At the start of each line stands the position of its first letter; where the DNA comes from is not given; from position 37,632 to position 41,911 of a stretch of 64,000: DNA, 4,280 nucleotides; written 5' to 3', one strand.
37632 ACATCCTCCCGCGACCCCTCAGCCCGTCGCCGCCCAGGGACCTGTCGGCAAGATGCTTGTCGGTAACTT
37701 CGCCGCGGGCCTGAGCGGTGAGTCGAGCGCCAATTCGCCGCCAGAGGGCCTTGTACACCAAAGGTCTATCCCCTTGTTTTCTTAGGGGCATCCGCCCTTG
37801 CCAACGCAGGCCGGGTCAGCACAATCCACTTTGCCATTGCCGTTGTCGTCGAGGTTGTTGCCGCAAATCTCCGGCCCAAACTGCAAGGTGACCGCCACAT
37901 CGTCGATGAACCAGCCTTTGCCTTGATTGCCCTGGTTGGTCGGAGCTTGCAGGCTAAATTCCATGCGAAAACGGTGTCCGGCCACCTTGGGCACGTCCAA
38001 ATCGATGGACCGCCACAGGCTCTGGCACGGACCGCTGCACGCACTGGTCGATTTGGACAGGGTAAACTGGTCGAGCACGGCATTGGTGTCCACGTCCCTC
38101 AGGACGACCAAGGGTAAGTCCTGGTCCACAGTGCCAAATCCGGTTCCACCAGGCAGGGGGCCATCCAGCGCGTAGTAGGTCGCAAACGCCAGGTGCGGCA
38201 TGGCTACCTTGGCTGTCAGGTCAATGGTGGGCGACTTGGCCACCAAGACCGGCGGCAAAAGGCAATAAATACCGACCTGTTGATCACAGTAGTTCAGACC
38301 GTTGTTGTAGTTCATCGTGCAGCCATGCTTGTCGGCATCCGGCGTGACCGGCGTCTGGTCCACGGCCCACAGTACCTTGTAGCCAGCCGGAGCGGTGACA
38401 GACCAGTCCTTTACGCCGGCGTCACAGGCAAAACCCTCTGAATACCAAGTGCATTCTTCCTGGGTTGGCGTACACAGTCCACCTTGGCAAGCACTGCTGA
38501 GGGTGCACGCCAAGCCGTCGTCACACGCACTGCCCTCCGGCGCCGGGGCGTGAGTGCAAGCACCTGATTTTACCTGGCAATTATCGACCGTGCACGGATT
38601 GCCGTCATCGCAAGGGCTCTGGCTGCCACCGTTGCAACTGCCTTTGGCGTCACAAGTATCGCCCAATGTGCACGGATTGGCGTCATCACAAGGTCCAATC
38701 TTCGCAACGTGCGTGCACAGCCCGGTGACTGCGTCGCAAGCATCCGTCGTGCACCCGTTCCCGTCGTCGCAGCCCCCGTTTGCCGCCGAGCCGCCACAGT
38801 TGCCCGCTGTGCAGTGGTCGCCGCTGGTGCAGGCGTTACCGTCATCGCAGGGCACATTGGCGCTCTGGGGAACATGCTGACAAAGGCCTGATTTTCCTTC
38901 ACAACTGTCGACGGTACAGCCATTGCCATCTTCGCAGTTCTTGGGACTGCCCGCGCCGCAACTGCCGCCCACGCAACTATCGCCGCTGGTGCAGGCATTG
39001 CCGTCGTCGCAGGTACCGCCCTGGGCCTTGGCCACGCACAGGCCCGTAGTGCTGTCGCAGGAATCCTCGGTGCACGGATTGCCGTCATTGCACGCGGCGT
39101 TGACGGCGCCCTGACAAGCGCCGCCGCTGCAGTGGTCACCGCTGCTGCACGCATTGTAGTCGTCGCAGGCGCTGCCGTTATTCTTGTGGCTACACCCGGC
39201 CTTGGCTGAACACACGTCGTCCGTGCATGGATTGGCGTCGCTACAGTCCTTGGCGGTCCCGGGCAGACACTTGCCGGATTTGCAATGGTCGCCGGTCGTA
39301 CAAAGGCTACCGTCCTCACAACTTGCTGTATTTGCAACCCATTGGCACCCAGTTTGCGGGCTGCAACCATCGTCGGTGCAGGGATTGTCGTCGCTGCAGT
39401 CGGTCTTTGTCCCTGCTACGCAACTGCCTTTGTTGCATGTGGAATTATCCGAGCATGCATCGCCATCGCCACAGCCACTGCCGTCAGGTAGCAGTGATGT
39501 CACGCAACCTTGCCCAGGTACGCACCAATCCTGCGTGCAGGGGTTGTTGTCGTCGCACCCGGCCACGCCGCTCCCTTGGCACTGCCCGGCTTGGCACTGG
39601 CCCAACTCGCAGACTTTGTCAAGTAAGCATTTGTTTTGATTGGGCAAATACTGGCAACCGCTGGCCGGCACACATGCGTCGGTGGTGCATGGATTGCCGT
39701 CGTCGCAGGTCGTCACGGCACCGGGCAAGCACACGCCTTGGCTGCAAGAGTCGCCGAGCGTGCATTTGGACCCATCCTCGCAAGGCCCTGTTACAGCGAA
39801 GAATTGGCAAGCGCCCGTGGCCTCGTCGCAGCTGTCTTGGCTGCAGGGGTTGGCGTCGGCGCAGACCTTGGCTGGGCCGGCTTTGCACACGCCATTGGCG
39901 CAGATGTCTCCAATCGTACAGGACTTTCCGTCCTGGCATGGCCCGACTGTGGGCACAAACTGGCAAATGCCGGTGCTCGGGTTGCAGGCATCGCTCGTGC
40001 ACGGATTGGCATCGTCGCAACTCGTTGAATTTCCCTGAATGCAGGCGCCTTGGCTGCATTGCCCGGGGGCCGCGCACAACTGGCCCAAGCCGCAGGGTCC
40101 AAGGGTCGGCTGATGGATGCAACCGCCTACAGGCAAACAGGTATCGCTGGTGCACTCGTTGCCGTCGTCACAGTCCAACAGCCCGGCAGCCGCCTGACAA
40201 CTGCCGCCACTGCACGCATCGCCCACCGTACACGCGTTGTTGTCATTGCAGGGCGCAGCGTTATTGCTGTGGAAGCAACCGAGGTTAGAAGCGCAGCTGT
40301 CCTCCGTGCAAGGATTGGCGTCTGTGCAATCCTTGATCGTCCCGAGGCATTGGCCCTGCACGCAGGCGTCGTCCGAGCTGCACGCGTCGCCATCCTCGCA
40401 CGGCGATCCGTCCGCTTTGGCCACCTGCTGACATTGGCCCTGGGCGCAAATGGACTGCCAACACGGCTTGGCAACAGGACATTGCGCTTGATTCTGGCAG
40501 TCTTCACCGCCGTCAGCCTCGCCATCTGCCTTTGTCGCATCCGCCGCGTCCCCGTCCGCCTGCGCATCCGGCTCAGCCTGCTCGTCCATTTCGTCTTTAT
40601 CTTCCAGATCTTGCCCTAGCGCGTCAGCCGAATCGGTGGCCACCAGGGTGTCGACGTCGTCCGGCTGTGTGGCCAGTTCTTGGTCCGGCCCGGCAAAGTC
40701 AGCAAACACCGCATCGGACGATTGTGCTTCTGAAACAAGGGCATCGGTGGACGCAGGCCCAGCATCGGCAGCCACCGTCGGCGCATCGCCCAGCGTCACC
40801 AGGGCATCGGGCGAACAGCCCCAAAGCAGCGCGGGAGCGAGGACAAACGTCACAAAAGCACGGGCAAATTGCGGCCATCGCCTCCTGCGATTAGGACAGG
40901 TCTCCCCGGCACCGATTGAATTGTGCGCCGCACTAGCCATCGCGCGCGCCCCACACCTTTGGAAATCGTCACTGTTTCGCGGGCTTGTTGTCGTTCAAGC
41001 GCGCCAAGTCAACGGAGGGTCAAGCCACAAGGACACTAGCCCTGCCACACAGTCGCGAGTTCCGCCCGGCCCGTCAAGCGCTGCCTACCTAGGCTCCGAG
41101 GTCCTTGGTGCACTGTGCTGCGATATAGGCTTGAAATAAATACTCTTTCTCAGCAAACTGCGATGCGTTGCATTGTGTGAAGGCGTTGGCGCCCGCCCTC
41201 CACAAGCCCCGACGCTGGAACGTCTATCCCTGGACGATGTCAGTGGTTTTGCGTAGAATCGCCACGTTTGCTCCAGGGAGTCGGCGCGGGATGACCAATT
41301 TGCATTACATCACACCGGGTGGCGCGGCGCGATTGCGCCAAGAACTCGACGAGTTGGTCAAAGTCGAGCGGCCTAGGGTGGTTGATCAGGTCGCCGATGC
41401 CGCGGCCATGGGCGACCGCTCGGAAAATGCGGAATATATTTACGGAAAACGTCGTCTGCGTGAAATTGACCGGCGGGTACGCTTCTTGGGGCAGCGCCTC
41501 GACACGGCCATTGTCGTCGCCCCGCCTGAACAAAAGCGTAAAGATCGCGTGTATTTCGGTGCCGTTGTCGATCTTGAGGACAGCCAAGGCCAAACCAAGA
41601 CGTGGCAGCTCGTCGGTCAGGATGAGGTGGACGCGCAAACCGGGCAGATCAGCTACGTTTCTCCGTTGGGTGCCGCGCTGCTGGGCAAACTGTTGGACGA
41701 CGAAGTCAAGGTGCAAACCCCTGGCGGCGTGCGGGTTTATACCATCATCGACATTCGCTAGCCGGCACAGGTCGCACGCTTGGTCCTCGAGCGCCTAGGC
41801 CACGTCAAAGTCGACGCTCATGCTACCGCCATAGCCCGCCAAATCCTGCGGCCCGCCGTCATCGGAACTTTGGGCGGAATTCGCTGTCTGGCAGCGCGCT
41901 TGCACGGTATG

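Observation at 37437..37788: Three tandem copies of a ~47-nt element with a covarying hairpin in a convergent intergenic spacer (candidate sRNA family or cis-element)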

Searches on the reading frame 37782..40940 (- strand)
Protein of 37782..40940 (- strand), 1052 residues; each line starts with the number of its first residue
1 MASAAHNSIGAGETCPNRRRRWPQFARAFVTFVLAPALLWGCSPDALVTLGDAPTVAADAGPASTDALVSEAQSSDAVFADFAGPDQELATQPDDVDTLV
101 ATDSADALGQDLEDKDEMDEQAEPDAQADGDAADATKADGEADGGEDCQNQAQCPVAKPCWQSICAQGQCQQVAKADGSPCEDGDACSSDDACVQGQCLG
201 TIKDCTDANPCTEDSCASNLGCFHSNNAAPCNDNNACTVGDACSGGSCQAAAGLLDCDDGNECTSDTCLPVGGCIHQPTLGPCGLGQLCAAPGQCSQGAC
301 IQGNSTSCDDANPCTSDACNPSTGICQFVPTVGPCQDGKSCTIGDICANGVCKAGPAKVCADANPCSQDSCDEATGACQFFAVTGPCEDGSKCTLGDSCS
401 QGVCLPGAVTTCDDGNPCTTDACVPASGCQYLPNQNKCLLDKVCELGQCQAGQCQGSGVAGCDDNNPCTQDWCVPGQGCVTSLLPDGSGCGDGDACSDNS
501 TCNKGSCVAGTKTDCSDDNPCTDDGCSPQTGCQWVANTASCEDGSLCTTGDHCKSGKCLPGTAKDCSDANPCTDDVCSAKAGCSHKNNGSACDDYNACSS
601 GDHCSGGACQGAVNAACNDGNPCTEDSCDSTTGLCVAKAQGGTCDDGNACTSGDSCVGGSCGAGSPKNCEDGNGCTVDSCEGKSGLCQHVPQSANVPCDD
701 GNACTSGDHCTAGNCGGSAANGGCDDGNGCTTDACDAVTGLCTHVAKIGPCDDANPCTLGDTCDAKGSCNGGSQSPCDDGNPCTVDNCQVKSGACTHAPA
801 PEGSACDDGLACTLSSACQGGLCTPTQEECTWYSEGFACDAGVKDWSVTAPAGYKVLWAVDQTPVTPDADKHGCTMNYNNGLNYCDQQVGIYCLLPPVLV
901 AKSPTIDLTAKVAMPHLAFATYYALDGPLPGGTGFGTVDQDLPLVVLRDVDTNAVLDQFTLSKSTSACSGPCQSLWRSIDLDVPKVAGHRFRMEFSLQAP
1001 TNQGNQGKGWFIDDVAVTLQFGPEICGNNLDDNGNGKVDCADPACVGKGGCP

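Call 11: search_protein_families(library=pfam, proteins=[window:37782-40940:-], max_evalue=0.01)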
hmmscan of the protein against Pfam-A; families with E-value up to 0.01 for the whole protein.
window:37782-40940:- (1052 aa): 1 family
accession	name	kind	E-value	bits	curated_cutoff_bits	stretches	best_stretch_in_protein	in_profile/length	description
PF00526.23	Dicty_CTDC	-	6.9e-53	176.5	27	12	307-330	1-23/24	Dictyostelium (slime mold) repeat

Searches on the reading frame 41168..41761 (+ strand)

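Call 11: search_protein_families(library=pfam, proteins=[window:41168-41761:+], max_evalue=0.01)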
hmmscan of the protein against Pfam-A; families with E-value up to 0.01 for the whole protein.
window:41168-41761:+ (197 aa): 2 families
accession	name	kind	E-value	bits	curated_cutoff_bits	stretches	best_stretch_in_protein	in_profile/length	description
PF01272.25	GreA_GreB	-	8.2e-25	87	26.9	1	124-197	2-76/77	Transcription elongation factor, GreA/GreB, C-term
PF03449.20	GreA_GreB_N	-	1.2e-22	80.3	24.5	1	47-116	2-71/71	Transcription elongation factor, N-terminal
